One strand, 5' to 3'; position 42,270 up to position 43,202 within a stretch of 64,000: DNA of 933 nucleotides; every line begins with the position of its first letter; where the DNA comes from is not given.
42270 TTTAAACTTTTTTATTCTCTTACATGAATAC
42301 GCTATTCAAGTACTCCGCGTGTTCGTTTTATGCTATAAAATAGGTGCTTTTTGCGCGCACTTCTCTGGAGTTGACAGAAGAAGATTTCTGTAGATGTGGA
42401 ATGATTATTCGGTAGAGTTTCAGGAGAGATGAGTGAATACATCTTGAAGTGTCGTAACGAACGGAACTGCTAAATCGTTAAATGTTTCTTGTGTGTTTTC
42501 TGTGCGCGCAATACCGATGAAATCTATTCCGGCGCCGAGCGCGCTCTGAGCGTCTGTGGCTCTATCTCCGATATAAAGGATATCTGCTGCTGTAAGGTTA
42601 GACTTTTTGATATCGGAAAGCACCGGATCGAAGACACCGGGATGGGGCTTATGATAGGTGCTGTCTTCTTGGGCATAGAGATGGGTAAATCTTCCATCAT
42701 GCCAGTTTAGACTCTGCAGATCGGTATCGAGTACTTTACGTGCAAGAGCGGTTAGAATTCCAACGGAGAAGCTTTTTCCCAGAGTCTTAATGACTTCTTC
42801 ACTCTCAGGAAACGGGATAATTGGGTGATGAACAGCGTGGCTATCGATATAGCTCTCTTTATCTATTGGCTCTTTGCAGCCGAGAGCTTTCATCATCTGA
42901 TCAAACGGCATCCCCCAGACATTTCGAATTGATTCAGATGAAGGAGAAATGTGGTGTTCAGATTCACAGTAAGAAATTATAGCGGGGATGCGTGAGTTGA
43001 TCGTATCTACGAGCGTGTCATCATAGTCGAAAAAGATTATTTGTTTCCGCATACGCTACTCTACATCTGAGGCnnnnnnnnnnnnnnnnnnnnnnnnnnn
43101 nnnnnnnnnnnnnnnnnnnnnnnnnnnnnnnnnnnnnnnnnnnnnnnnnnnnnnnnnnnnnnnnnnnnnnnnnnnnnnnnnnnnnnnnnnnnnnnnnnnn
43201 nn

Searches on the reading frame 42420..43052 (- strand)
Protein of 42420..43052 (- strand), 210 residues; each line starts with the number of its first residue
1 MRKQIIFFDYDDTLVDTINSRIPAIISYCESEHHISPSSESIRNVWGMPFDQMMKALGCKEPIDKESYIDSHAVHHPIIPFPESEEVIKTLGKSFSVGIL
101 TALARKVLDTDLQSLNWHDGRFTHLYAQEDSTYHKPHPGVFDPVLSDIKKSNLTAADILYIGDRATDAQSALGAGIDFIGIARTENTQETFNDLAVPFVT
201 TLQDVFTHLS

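Call 3: search_protein_families(library=pfam, proteins=[window:42420-43052:-], max_evalue=0.1)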
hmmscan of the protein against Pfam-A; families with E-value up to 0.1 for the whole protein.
window:42420-43052:- (210 aa): 5 families
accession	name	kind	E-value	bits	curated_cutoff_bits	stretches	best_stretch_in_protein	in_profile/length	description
PF13419.12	HAD_2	-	1.6e-23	84.2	23.8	1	6-181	1-178/178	Haloacid dehalogenase-like hydrolase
PF00702.32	Hydrolase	-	1.1e-12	49.2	26.4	1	5-175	3-191/191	haloacid dehalogenase-like hydrolase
PF13242.12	Hydrolase_like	-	7.4e-07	29.4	22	1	133-191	2-58/75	HAD-hyrolase-like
PF08645.17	PNK3P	-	7.3e-05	23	22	1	122-168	83-130/161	Polynucleotide kinase 3 phosphatase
PF06888.18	Put_Phosphatase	-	0.02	14.8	27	0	5-116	2-111/234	Putative Phosphatase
